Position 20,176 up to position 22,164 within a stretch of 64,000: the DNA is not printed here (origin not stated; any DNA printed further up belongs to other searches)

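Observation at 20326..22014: In-frame fusion of acetolactate synthase regulatory subunit (IlvH) with a class I aminotransferase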

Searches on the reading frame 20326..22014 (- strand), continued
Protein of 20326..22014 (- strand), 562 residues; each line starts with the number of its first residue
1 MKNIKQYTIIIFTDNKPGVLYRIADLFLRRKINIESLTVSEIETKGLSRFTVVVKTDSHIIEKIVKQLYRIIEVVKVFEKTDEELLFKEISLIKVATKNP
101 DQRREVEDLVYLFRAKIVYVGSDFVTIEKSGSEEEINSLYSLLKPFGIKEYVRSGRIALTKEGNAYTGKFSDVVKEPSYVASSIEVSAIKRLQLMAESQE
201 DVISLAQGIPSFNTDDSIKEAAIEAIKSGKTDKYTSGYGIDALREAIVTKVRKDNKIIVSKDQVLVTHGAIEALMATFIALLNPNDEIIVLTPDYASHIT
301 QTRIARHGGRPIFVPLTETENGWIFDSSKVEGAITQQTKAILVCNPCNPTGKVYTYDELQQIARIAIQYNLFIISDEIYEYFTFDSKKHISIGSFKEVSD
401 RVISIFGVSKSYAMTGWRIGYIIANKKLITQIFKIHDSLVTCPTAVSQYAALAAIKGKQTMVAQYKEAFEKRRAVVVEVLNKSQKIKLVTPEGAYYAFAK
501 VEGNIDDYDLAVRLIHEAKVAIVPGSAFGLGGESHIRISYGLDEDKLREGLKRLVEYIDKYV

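Call 28: find_encoding_contigs(protein=P0104, flank=10000, max_places=1)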
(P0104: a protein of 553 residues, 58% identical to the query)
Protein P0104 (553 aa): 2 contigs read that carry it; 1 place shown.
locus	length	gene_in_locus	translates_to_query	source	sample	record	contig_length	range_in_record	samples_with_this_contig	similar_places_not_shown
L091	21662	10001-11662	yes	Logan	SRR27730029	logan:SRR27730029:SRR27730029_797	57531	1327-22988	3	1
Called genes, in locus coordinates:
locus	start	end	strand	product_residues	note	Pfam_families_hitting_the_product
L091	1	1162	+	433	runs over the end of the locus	PF03721:UDPG_MGDP_dh_N, PF00984:UDPG_MGDP_dh, PF03720:UDPG_MGDP_dh_C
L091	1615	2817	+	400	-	PF04055:Radical_SAM, PF13186:SPASM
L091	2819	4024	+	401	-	PF13439:Glyco_transf_4, PF20706:GT4-conflict, PF00534:Glycos_transf_1, PF13692:Glyco_trans_1_4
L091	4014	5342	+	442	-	PF27533:CapK_C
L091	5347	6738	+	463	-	PF04015:DUF362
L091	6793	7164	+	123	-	PF00534:Glycos_transf_1, PF13692:Glyco_trans_1_4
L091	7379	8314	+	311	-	PF01063:Aminotran_4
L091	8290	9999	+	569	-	PF02776:TPP_enzyme_N, PF00205:TPP_enzyme_M, PF02775:TPP_enzyme_C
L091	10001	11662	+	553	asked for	PF01842:ACT, PF13710:ACT_5 (weak), PF22629:ACT_AHAS_ss, PF10369:ALS_ss_C, PF00155:Aminotran_1_2, PF01041:DegT_DnrJ_EryC1 (weak), PF00266:Aminotran_5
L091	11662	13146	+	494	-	PF00682:HMGL-like, PF22617:HCS_D2, PF08502:LeuA_dimer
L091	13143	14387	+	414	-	PF00291:PALP, PF00585:Thr_dehydrat_C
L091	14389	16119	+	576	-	PF00920:ILVD_EDD_N, PF24877:ILV_EDD_C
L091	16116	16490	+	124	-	PF01042:Ribonuc_L-PSP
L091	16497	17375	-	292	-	PF14257:DUF4349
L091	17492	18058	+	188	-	PF02632:BioY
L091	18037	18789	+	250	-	PF00106:adh_short, PF08659:KR, PF13561:adh_short_C2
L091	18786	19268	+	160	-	PF07977:FabA, PF22818:ApeI-like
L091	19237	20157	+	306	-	PF03060:NMO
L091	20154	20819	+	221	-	PF01553:Acyltransferase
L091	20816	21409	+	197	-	PF01553:Acyltransferase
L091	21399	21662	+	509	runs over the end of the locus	PF00289:Biotin_carb_N, PF02786:CPSase_L_D2, PF07478:Dala_Dala_lig_C (faint), PF02785:Biotin_carb_C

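Call 29: find_encoding_contigs(protein=P0105, flank=10000, max_places=1)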
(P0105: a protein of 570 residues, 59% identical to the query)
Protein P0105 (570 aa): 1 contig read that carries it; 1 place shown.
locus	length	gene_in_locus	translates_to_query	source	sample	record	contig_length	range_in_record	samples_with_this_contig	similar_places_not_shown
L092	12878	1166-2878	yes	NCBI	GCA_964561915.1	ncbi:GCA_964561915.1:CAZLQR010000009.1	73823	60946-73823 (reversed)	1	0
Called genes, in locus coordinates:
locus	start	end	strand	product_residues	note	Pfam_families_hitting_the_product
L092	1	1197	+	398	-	?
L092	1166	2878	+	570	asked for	PF01842:ACT, PF22629:ACT_AHAS_ss, PF13710:ACT_5 (weak), PF10369:ALS_ss_C, PF00155:Aminotran_1_2, PF01053:Cys_Met_Meta_PP (weak), PF00266:Aminotran_5 (weak), PF01041:DegT_DnrJ_EryC1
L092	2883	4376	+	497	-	PF00682:HMGL-like, PF22617:HCS_D2, PF08502:LeuA_dimer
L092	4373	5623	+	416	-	PF00291:PALP, PF00585:Thr_dehydrat_C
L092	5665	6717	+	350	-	PF07991:KARI_N, PF01450:KARI_C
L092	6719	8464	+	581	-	PF00920:ILVD_EDD_N, PF24877:ILV_EDD_C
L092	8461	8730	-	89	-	-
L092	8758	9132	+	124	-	PF01042:Ribonuc_L-PSP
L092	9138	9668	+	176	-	-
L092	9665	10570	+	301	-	PF00330:Aconitase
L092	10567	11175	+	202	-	PF00694:Aconitase_C, PF27512:LeuD (weak)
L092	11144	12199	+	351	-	PF00180:Iso_dh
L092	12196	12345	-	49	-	-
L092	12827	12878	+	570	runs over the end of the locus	-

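Call 30: find_encoding_contigs(protein=P0021, flank=10000, max_places=1)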
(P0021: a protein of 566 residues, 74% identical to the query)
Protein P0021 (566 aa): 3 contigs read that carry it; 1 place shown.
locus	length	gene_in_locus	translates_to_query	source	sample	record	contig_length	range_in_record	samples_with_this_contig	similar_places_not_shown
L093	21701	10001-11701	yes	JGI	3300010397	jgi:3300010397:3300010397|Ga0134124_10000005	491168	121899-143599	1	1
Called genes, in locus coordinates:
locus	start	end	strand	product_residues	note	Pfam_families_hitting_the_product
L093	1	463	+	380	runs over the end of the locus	PF00561:Abhydrolase_1 (weak), PF12697:Abhydrolase_6 (weak)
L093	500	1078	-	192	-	-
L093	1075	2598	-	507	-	PF02366:PMT, PF13231:PMT_2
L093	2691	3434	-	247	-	-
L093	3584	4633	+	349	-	-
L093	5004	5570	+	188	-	-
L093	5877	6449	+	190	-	-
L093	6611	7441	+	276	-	PF05697:Trigger_N, PF05698:Trigger_C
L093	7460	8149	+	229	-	PF18904:DUF5660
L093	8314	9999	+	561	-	PF02776:TPP_enzyme_N, PF00205:TPP_enzyme_M, PF02775:TPP_enzyme_C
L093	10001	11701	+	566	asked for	PF01842:ACT, PF13291:ACT_4 (weak), PF13710:ACT_5, PF22629:ACT_AHAS_ss, PF10369:ALS_ss_C, PF00155:Aminotran_1_2, PF01041:DegT_DnrJ_EryC1, PF00266:Aminotran_5 (weak)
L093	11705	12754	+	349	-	PF03446:NAD_binding_2 (weak), PF07991:KARI_N, PF01450:KARI_C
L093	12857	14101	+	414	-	PF00291:PALP, PF00585:Thr_dehydrat_C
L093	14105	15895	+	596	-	PF00920:ILVD_EDD_N, PF24877:ILV_EDD_C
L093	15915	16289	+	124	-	PF01042:Ribonuc_L-PSP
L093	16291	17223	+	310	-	PF01063:Aminotran_4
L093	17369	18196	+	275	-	PF03239:FTR1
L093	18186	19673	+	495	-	PF00682:HMGL-like, PF22617:HCS_D2, PF08502:LeuA_dimer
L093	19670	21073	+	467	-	PF00330:Aconitase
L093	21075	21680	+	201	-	PF00694:Aconitase_C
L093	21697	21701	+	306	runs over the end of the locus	-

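Call 37: find_encoding_contigs(protein=P0124, flank=6000, max_places=3)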
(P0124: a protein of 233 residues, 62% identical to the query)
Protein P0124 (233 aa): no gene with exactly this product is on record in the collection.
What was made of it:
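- Tried and rejected: (8) A look-up of P0124's contig found nothing on record (call 37).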

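Call 38: predict_structure(alignment_id=A1)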
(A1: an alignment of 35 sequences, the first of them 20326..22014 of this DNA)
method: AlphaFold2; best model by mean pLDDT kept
length: 562 residues; sequences in the alignment: 35
mean_pLDDT: 84.8   pTM: 0.66
mean pLDDT of the five models: 84.8, 84.1, 83.3, 81.2, 80.2
residues with pLDDT >= 90: 226; 70-90: 269; 50-70: 46; < 50: 21
segments of 3 or more residues with pLDDT < 50: 167-175, 411-415, 527-530
pLDDT, mean of each block of 10 residues (from residue 1): 80 86 88 87 78 89 88 86 86 92 90 91 92 90 93 86 54 51 68 85 78 81 92 86 96 95 92 88 86 61 59 85 90 91 85 94 96 91 88 95 87 59 94 87 87 88 85 92 91 86 84 93 66 79 88 95 86
secondary structure, 60 per line:
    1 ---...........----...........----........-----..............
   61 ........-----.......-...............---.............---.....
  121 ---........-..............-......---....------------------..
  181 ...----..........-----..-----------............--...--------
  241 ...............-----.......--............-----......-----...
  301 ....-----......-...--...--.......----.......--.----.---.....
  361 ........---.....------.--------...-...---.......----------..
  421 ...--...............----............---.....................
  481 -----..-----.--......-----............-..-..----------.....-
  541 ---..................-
elements in order: E4-14 H19-29 E34-41 E47-57 H58-68 E74-80 E85-96 H100-112 E116-120 E124-131 H133-146 E148-153 E157-160 H179-183 H188-197 H216-227 H241-255 E264-267 H270-281 E287-292 H298-304 E310-315 E317-319 E322-324 H327-333 E338-344 H356-368 E372-376 E402-408 E419-423 H426-440 H445-456 H460-480 E496-501 H507-518 E535-539 H544-561
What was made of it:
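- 21775..21999 (-): ACT domain of the AHAS regulatory subunit (residues ~6-80), including the ligand-loop residues N15, P17, G18, L20, N33 and T38. AF2 predicts a beta-alpha-beta-beta-alpha-beta fold with pLDDT 80-89 (call 38).
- AF2 gives mean pLDDT 84.8, linker ~50 and pTM 0.66, consistent with two rigid bodies: call 38.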

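Call 48: find_encoding_contigs(protein=P0109, flank=8000, max_places=2)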
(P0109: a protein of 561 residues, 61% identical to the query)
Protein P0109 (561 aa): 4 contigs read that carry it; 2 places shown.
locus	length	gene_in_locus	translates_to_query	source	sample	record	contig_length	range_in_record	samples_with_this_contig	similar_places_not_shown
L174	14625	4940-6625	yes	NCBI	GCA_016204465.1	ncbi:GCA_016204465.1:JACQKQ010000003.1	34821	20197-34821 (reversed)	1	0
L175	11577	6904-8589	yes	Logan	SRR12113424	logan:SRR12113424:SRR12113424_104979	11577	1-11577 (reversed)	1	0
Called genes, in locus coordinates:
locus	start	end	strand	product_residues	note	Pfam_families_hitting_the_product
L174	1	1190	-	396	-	PF00009:GTP_EFTU, PF01926:MMR_HSR1, PF22042:EF-G_D2, PF03144:GTP_EFTU_D2, PF14492:EFG_III (weak)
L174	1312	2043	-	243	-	-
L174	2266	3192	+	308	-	PF01063:Aminotran_4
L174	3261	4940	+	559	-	PF02776:TPP_enzyme_N, PF00205:TPP_enzyme_M, PF02775:TPP_enzyme_C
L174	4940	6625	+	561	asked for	PF01842:ACT, PF13710:ACT_5 (weak), PF22629:ACT_AHAS_ss, PF10369:ALS_ss_C, PF00155:Aminotran_1_2, PF01041:DegT_DnrJ_EryC1, PF01212:Beta_elim_lyase (weak), PF00266:Aminotran_5, +1 more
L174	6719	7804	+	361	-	PF07991:KARI_N, PF01450:KARI_C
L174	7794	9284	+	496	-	PF00682:HMGL-like, PF22617:HCS_D2, PF08502:LeuA_dimer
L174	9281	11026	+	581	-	PF00920:ILVD_EDD_N, PF24877:ILV_EDD_C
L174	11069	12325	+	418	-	PF00155:Aminotran_1_2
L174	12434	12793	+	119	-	PF01042:Ribonuc_L-PSP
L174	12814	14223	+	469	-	PF00330:Aconitase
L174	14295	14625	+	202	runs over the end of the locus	PF00694:Aconitase_C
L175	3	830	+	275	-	?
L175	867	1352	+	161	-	-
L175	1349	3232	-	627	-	PF00009:GTP_EFTU, PF01926:MMR_HSR1, PF22042:EF-G_D2, PF03144:GTP_EFTU_D2, PF14492:EFG_III (faint), PF00679:EFG_C, PF21018:BipA_C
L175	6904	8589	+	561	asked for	PF01842:ACT, PF13710:ACT_5 (weak), PF22629:ACT_AHAS_ss, PF10369:ALS_ss_C, PF00155:Aminotran_1_2, PF01041:DegT_DnrJ_EryC1, PF01212:Beta_elim_lyase (weak), PF00266:Aminotran_5, +1 more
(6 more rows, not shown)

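Call 55: fold_search(model_id=the predicted structure, library=pdb)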
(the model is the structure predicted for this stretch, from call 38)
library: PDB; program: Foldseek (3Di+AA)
matches with E <= 10: 1992; with E <= 0.001: 1279
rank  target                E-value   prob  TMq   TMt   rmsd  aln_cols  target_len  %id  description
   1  6f77_A                7.9e-37  1.00  0.64  0.89   2.1       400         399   34  Crystal structure of the prephenate aminotransferase from Rhizobium meliloti (released 2019-03-13)
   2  1gd9_A                8.4e-37  1.00  0.63  0.90   2.1       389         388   35  CRYSTALL STRUCTURE OF PYROCOCCUS PROTEIN-A1 (released 2001-09-22)
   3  5wml_B                1.2e-36  1.00  0.64  0.88   2.8       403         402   32  Arabidopsis thaliana Prephenate Aminotransferase mutant- K306A (released 2018-08-08)
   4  5wmi                  1.7e-36  1.00  0.64  0.88   2.8       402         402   32  Arabidopsis thaliana Prephenate Aminotransferase mutant- T84V (released 2018-08-08)
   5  6f5v_D                1.9e-36  1.00  0.64  0.88   3.1       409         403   32  Crystal structure of the prephenate aminotransferase from Arabidopsis thaliana (released 2019-03-13)
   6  6f5v_B                2.3e-36  1.00  0.64  0.88   3.0       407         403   32  Crystal structure of the prephenate aminotransferase from Arabidopsis thaliana (released 2019-03-13)
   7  6f35_A                5.1e-36  1.00  0.64  0.89   2.2       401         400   32  Crystal structure of the aspartate aminotranferase from Rhizobium meliloti (released 2019-03-13)
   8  5wmk                  6.4e-36  1.00  0.64  0.88   2.7       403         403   32  Arabidopsis thaliana Prephenate Aminotransferase double mutant- T84V K169V (released 2018-08-08)
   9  5wmh_A                1.1e-35  1.00  0.63  0.88   2.5       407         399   31  Arabidopsis thaliana prephenate aminotransferase (released 2018-08-08)
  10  1j32_A                1.5e-35  1.00  0.63  0.90   2.5       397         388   32  Aspartate Aminotransferase from Phormidium lapideum (released 2003-02-04)
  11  5wml_A                1.6e-35  1.00  0.64  0.87   2.8       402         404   32  Arabidopsis thaliana Prephenate Aminotransferase mutant- K306A (released 2018-08-08)
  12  9a7o_B                1.8e-35  1.00  0.62  0.88   2.3       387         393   34  Integrative model of GPSB-DAPX by crosslinking MS and deep learning (released 2024-09-18)
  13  1dju_B                1.9e-35  1.00  0.60  0.89   4.7       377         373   36  CRYSTAL STRUCTURE OF AROMATIC AMINOTRANSFERASE FROM PYROCOCCUS HORIKOSHII OT3 (released 2001-04-11)
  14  5wmh_C                3.9e-35  1.00  0.63  0.87   2.4       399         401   33  Arabidopsis thaliana prephenate aminotransferase (released 2018-08-08)
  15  5wmh_D                3.9e-35  1.00  0.64  0.88   2.7       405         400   32  Arabidopsis thaliana prephenate aminotransferase (released 2018-08-08)
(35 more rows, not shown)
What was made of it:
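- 20329..21462 (-): Fold-type I (class I, subgroup-Ib-like) PLP aminotransferase, residues 185-562. Foldseek TM-score normalised to the target is 0.88-0.92 against 6F77, 1GD9, 5WMH and 1BJW (call 55).
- On Fold-type I (class I/II) PLP aminotransferase, subgroup Ib: Foldseek TM-score normalised to the target is ~0.9 against subgroup Ib structures (call 55).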
